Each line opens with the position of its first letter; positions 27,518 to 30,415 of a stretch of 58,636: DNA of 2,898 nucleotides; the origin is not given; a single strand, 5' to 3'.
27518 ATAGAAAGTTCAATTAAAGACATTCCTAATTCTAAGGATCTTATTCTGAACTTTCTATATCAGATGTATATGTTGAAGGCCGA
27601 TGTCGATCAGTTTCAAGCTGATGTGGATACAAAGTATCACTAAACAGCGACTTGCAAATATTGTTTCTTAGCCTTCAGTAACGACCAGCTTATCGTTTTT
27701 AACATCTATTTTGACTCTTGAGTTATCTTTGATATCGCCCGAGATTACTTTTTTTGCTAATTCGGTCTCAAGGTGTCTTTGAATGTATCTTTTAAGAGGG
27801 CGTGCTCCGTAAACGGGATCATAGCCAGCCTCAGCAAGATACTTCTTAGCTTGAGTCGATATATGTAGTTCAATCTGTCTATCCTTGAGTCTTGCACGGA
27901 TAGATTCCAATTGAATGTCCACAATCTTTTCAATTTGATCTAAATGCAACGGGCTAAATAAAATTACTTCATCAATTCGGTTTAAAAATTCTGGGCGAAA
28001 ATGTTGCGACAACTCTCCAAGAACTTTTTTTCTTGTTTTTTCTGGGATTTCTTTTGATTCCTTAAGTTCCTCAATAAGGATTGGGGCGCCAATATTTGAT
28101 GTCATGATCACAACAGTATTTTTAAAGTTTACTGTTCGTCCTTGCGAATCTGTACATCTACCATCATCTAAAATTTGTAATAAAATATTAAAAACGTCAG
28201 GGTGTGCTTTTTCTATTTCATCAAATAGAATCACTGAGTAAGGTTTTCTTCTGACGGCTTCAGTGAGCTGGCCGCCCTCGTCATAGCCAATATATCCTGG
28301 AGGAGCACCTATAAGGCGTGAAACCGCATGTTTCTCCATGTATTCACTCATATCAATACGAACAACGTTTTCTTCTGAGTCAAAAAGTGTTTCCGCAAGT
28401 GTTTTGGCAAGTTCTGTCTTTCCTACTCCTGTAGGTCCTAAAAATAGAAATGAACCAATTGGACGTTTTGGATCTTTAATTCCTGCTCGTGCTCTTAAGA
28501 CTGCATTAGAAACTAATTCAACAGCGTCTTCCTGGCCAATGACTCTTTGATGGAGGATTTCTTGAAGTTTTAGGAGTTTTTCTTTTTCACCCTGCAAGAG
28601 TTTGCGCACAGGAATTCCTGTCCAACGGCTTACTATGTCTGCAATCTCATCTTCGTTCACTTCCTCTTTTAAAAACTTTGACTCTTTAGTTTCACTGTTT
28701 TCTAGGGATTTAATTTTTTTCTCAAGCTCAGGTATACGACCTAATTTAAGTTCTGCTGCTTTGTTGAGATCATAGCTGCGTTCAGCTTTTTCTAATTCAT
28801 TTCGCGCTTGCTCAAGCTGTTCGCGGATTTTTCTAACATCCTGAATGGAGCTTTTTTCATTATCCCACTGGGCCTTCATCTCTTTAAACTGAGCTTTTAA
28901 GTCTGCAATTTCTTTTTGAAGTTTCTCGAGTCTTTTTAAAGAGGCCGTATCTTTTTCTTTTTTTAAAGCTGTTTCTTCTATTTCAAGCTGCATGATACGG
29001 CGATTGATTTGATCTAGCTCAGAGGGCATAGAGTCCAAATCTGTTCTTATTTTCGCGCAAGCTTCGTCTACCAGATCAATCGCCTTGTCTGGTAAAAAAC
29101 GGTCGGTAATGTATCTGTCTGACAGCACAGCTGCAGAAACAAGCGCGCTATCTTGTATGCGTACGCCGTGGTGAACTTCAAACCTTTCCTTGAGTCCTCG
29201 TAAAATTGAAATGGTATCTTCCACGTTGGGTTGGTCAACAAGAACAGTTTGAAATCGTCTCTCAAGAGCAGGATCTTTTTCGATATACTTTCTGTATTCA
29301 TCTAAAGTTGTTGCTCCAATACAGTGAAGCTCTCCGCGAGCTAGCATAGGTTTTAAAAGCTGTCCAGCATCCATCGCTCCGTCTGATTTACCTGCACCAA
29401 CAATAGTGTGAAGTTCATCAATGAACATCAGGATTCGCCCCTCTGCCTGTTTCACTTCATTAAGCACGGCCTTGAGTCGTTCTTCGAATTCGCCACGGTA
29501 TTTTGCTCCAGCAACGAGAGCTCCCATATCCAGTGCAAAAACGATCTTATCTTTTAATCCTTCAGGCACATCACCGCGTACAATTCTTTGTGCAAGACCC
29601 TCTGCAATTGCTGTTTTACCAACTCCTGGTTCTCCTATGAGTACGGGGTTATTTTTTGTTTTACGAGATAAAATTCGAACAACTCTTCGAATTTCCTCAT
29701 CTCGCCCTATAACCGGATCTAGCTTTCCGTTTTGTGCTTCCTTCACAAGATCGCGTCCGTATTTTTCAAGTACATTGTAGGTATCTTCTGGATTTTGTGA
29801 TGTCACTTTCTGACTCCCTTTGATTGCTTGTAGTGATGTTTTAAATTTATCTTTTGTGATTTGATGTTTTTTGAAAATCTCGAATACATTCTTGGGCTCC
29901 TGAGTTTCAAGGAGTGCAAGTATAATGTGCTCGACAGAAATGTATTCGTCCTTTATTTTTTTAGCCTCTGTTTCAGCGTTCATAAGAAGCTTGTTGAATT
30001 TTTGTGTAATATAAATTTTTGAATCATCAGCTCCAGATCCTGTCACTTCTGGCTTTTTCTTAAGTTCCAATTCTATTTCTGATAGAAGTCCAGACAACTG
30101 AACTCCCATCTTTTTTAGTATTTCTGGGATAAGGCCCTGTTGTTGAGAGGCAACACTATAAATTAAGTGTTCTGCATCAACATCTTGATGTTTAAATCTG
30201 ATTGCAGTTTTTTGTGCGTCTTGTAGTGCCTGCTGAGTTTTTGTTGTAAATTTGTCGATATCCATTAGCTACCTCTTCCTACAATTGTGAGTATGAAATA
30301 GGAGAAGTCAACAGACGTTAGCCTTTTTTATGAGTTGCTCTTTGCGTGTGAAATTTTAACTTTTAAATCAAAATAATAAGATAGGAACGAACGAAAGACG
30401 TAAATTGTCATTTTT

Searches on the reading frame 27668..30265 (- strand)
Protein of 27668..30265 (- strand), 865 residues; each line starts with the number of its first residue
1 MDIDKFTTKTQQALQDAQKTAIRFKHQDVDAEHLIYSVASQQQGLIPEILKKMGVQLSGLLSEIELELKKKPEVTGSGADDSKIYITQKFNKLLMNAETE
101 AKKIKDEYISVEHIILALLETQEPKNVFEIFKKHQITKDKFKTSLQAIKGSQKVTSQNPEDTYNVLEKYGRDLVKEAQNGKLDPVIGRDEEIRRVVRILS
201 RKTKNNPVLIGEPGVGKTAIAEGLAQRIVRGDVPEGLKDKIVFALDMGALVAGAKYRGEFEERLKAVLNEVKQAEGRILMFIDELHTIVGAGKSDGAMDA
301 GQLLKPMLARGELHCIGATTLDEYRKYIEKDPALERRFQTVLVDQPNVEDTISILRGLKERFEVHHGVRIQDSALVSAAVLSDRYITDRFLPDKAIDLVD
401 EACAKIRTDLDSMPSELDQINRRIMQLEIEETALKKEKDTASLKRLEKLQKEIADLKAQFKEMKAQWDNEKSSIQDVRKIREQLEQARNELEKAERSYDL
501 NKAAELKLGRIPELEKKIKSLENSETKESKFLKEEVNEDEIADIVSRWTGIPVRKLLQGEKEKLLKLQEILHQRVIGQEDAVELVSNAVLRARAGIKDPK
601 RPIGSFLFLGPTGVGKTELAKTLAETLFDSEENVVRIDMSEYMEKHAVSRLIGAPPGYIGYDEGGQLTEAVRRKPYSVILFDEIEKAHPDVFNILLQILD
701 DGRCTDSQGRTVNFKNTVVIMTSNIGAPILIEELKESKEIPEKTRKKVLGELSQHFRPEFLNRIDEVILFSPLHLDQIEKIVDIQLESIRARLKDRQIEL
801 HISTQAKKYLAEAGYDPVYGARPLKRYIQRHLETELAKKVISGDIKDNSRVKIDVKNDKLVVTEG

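Call 102: search_protein_families(library=pfam, proteins=[window:27668-30265:-], max_evalue=0.0001)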
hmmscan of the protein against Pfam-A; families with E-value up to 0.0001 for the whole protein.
window:27668-30265:- (865 aa): 22 families
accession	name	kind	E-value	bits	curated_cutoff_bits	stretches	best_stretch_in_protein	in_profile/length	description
PF07724.20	AAA_2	-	1e-72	244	27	1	601-767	1-166/166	AAA domain (Cdc48 subfamily)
PF17871.7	AAA_lid_9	-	9e-35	119.2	22.8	1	348-449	2-103/104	AAA lid domain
PF10431.15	ClpB_D2-small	-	1.1e-28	99.5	21.9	1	773-853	1-81/81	C-terminal, D2-small domain, of ClpB protein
PF00004.35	AAA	-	6.5e-25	88.5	21.2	2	208-339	2-124/131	ATPase family associated with various cellular activities (AAA)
PF07728.20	AAA_5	-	1.8e-20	73.8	22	1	606-726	2-124/139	AAA domain (dynein-related subfamily)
PF02861.25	Clp_N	-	4.6e-16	59.1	20.7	2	17-68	1-52/53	Clp amino terminal domain, pathogenicity island component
PF13191.12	AAA_16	-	1.7e-12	48.6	32.6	1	185-232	2-52/167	AAA ATPase domain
PF13401.12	AAA_22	-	5.4e-12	46.6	27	1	606-701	8-110/130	AAA domain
PF00158.32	Sigma54_activat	-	3.8e-09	36.9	20.2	1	605-713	24-131/168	Sigma-54 interaction domain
PF20720.3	nSTAND3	-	1.9e-08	34.6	27.2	0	193-230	8-43/155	Novel STAND NTPase 3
PF01695.23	IstB_IS21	-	1.9e-07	31.3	24.1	0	202-268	90-152/238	IstB-like ATP binding protein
PF13173.12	AAA_14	-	2.2e-07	31.4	27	0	607-702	6-88/129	AAA domain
PF01637.24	ATPase_2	-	8.4e-07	29.5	33.2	0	188-290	4-124/225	ATPase domain predominantly from Archaea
PF01078.27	Mg_chelatase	-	8.7e-07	29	20.3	0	605-633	24-52/207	Magnesium chelatase, subunit ChlI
PF13479.12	AAA_24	-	1.5e-06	28.7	27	0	607-693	6-82/195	AAA domain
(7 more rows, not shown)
